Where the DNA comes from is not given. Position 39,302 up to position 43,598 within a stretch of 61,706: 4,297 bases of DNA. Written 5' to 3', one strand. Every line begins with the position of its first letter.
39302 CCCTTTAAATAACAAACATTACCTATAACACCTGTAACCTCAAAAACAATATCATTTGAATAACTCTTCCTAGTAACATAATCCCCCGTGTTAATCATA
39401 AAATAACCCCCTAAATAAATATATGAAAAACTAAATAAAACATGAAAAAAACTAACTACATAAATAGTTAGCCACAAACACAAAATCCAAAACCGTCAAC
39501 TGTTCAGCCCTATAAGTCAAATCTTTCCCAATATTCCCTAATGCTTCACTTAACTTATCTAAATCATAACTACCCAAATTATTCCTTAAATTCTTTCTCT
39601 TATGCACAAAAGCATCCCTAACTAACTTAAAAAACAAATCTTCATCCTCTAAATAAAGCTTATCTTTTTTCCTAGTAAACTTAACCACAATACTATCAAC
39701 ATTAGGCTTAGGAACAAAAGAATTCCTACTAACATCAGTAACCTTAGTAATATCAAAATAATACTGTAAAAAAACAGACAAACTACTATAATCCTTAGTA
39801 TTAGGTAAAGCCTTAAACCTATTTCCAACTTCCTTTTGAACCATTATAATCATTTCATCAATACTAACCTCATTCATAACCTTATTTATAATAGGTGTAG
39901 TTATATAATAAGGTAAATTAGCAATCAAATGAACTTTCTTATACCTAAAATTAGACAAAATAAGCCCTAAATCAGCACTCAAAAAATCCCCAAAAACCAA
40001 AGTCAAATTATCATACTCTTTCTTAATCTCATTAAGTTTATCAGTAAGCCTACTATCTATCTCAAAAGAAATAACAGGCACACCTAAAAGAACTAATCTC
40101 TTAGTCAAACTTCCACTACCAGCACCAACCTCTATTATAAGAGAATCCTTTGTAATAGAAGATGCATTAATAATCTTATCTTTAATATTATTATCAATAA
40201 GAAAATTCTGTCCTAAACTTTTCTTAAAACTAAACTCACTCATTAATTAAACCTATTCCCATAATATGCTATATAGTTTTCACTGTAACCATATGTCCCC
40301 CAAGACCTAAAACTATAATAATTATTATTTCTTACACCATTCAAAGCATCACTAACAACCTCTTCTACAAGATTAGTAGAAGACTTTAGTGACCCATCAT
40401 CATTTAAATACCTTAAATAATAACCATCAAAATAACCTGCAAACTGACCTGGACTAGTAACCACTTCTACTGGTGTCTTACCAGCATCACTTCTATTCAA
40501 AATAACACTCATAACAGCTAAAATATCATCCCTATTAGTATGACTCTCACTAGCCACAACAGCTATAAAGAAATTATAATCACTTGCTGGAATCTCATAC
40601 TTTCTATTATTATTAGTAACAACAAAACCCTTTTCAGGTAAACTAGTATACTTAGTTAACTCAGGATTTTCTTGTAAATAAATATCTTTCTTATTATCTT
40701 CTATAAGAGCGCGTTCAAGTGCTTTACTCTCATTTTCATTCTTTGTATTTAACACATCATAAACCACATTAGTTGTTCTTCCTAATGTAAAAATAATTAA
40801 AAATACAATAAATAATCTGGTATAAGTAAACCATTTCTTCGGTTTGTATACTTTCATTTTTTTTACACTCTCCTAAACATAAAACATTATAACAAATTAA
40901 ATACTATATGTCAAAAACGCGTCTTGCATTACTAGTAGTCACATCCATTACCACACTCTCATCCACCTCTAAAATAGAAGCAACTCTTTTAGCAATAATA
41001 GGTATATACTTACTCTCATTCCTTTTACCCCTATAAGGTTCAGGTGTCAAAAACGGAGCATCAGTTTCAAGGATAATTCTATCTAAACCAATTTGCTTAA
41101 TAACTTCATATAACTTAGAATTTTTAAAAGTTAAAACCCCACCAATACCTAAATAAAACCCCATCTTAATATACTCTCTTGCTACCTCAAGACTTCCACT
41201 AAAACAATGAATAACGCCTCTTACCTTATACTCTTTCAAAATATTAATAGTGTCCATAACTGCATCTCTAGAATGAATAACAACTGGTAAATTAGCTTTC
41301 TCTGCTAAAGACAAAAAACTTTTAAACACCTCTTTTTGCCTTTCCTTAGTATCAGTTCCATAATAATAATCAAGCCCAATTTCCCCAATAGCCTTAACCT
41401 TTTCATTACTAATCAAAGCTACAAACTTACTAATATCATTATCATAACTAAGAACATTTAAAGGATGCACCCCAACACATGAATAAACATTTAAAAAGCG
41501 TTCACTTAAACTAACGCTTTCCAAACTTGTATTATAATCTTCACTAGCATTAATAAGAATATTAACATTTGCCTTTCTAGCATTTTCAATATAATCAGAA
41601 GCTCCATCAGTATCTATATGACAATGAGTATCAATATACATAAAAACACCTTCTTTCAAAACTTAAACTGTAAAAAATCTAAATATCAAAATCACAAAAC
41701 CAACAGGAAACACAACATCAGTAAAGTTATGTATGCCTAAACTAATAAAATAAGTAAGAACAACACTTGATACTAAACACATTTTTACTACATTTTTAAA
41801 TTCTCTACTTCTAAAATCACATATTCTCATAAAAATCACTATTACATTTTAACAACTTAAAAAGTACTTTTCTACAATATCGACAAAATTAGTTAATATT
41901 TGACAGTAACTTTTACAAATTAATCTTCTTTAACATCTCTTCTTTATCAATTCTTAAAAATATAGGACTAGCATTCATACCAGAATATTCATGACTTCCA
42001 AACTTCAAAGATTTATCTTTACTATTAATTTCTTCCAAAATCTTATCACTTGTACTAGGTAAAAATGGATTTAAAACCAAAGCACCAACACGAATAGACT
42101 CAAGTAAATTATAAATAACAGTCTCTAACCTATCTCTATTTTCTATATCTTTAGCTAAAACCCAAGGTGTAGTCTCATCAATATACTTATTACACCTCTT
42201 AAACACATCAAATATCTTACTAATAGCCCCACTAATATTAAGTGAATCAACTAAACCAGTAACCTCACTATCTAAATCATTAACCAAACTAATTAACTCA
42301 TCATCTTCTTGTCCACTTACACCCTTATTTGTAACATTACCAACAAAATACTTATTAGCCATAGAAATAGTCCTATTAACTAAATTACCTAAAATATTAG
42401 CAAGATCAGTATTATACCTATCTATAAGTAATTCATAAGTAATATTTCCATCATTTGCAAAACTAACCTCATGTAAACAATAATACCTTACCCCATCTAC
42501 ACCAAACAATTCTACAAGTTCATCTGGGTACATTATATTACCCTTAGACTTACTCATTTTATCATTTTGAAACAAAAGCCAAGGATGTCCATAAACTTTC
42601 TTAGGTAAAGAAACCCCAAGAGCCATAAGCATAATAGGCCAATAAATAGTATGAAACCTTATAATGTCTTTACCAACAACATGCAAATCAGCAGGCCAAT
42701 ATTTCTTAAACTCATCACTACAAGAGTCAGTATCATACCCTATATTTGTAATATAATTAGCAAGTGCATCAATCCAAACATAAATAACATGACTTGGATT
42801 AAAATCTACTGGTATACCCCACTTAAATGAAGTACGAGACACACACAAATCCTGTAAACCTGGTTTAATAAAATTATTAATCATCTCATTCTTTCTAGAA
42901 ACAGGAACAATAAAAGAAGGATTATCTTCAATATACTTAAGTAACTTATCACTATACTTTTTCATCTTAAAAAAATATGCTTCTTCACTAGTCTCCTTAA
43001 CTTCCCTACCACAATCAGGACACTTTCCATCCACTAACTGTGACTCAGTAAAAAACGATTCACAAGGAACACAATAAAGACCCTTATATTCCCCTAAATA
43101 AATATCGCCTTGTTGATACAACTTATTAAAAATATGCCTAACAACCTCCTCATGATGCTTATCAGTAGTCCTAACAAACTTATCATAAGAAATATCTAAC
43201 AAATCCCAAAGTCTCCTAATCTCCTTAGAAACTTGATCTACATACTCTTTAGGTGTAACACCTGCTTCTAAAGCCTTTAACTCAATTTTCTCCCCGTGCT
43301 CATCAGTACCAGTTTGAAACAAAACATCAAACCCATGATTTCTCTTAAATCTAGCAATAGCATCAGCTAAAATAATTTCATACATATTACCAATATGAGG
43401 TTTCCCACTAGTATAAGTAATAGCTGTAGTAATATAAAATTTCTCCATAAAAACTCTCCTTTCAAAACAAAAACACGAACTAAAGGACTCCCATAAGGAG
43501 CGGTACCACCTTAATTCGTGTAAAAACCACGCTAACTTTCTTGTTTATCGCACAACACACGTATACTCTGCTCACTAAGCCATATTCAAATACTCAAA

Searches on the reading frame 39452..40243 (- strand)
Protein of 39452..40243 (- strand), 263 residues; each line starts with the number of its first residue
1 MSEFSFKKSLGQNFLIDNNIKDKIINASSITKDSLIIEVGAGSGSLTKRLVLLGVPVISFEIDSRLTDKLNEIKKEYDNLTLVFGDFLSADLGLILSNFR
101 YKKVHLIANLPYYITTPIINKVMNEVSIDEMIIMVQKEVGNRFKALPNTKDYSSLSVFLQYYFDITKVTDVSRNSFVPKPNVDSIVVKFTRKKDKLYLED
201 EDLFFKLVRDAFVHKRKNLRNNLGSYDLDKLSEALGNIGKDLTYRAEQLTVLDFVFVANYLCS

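Call 35: search_protein_families(library=pfam, proteins=[window:39452-40243:-], max_evalue=0.001)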
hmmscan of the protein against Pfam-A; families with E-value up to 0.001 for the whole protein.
window:39452-40243:- (263 aa): 1 family
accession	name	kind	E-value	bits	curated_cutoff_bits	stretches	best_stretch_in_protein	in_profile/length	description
PF00398.26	RrnaAD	-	1.8e-54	185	24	1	4-230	2-230/263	Ribosomal RNA adenine dimethylase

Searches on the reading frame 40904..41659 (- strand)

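Call 35: search_protein_families(library=pfam, proteins=[window:40904-41659:-], max_evalue=0.001)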
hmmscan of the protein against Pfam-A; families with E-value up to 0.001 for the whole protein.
window:40904-41659:- (251 aa): 2 families
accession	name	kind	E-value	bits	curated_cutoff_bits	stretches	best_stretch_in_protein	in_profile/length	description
PF01026.27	TatD_DNase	-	1.7e-77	260.7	27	1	9-249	1-252/253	TatD related DNase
PF04909.20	Amidohydro_2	-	7.7e-05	23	26.4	0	185-250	231-288/289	Amidohydrolase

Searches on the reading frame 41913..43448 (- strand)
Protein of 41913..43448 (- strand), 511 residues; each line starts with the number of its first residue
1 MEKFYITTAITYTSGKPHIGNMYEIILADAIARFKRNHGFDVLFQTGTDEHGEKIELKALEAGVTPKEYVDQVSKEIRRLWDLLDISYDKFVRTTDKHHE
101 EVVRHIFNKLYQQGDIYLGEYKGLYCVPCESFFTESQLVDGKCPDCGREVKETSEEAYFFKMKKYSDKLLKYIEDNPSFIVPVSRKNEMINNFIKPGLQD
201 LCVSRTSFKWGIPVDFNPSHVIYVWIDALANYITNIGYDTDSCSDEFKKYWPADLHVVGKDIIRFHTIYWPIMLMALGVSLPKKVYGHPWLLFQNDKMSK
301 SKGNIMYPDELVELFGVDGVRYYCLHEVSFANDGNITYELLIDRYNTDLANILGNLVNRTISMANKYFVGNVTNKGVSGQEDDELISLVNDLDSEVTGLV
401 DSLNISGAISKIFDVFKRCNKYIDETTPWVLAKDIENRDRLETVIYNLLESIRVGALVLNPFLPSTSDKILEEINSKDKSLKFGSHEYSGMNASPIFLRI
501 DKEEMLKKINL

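Call 35: search_protein_families(library=pfam, proteins=[window:41913-43448:-], max_evalue=0.001)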
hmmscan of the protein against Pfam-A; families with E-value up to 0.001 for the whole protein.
window:41913-43448:- (511 aa): 6 families
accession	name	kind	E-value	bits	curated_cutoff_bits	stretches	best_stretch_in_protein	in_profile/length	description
PF09334.17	tRNA-synt_1g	-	5.1e-115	384.8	20.1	2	154-360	180-390/391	tRNA synthetases class I (M)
PF00133.28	tRNA-synt_1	-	3.3e-33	115.5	22.7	3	220-332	297-409/414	tRNA synthetases class I (I, L, M and V)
PF01406.26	tRNA-synt_1e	-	6.1e-10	39.4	27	1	15-120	21-125/301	tRNA synthetases class I (C) catalytic domain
PF01921.24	tRNA-synt_1f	-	1.8e-08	34.2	27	0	257-326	239-311/360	tRNA synthetases class I (K)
PF19303.5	Anticodon_3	-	2.1e-08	34.6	23.5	1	374-480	3-107/152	Anticodon binding domain of methionyl tRNA ligase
PF08264.19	Anticodon_1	-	3.7e-08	33.8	25.1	1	382-478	1-97/148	Anticodon-binding domain of tRNA ligase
